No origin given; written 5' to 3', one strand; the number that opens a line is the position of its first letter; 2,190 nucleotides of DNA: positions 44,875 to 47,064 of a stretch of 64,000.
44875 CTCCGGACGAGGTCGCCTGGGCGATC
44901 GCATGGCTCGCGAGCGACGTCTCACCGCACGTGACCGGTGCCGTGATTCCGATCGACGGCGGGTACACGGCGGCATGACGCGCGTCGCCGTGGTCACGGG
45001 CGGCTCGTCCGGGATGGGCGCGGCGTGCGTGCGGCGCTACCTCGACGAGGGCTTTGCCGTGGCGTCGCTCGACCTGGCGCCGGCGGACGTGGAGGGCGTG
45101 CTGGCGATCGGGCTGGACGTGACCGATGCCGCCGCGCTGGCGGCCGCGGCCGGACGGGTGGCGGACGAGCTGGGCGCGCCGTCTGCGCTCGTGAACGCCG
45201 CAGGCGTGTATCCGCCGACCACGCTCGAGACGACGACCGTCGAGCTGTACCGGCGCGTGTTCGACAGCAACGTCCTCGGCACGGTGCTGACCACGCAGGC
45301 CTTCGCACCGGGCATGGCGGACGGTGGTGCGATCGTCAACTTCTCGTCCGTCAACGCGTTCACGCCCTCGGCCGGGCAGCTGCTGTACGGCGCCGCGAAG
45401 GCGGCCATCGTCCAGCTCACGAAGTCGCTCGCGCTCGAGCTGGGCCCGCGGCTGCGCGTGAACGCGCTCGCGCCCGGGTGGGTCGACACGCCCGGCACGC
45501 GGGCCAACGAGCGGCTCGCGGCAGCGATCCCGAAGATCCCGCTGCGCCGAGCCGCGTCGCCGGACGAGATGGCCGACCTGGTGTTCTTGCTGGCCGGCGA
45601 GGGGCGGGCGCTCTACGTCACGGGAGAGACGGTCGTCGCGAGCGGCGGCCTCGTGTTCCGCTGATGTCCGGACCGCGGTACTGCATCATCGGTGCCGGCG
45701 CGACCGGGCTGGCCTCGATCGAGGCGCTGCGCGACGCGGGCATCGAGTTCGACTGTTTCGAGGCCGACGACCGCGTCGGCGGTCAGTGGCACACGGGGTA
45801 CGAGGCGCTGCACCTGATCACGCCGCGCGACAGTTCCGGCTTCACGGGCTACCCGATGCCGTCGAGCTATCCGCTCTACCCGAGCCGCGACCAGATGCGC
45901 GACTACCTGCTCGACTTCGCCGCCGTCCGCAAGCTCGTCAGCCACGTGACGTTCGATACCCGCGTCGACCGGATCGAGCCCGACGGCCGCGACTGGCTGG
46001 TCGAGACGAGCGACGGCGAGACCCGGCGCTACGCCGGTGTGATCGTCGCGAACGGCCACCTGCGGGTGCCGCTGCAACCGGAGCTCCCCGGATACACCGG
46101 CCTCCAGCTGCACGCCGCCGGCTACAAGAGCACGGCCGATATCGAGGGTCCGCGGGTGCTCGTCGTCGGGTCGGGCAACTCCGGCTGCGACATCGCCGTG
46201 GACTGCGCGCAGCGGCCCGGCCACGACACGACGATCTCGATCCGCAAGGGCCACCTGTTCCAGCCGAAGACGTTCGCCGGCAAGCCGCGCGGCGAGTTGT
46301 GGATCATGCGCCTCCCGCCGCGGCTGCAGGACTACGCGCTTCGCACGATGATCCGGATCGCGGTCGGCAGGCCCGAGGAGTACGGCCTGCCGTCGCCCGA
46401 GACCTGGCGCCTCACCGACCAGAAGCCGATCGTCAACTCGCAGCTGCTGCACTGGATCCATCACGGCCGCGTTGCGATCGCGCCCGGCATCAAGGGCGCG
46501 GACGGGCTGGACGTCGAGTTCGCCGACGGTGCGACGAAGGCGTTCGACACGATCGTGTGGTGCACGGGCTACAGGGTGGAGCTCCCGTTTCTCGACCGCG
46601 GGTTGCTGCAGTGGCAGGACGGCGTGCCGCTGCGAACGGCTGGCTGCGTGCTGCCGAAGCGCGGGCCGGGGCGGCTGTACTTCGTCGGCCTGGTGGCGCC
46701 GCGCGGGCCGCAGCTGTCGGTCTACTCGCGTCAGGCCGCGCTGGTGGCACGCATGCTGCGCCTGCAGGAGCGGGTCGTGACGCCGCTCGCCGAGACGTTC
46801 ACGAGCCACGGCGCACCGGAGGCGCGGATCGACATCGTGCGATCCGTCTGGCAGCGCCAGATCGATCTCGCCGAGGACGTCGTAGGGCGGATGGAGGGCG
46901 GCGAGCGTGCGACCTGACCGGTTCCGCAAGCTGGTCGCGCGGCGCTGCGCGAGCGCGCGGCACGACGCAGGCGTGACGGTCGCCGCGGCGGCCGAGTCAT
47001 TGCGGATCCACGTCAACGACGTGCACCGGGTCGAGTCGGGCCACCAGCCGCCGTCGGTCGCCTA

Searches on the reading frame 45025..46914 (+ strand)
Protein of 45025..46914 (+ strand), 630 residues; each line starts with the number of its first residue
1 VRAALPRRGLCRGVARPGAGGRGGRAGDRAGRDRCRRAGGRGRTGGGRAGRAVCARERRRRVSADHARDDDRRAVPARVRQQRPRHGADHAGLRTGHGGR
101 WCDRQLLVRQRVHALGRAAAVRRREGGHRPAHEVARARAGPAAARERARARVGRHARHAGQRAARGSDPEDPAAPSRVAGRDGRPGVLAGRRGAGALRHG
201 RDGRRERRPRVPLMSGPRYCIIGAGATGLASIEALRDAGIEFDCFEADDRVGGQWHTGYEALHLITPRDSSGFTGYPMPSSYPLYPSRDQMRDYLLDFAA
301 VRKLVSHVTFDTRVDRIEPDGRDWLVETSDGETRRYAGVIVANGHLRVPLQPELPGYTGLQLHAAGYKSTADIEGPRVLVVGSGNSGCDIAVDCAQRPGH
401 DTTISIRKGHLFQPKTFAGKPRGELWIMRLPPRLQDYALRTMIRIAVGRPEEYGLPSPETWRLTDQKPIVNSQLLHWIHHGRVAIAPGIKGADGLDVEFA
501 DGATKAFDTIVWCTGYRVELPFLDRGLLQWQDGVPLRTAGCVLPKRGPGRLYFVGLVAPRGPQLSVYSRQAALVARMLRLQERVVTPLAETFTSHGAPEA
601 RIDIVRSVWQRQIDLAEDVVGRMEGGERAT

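Call 11: search_protein_families(library=pfam, proteins=[window:45025-46914:+])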
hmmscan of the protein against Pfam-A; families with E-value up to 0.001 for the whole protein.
window:45025-46914:+ (630 aa): 9 families
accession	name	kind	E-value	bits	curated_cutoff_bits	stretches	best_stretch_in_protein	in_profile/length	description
PF00743.25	FMO-like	-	2.8e-35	122.2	22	1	218-579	3-393/532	Flavin-binding monooxygenase-like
PF13738.12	Pyr_redox_3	-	8e-23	81.6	30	1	221-411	2-199/305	Pyridine nucleotide-disulphide oxidoreductase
PF07992.20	Pyr_redox_2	-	8e-13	48.9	26.1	1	218-408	2-174/291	Pyridine nucleotide-disulphide oxidoreductase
PF13450.12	NAD_binding_8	-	1.9e-09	38.1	21.9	1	221-257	1-37/68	NAD(P)-binding Rossmann-like domain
PF13434.12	Lys_Orn_oxgnase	-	1.4e-07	31.4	21.3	1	285-405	91-217/339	L-lysine 6-monooxygenase/L-ornithine 5-monooxygenase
PF13454.12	NAD_binding_9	-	5e-07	30.3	21.8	0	285-345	89-154/155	FAD-NAD(P)-binding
PF01593.30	Amino_oxidase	-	0.00024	20.9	19.8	0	227-258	2-33/443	Flavin containing amine oxidoreductase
PF00070.33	Pyr_redox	-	0.00036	21.4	22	0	377-412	1-35/82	Pyridine nucleotide-disulphide oxidoreductase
PF01266.30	DAO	-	0.00062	19.8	27.9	0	219-257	2-38/353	FAD dependent oxidoreductase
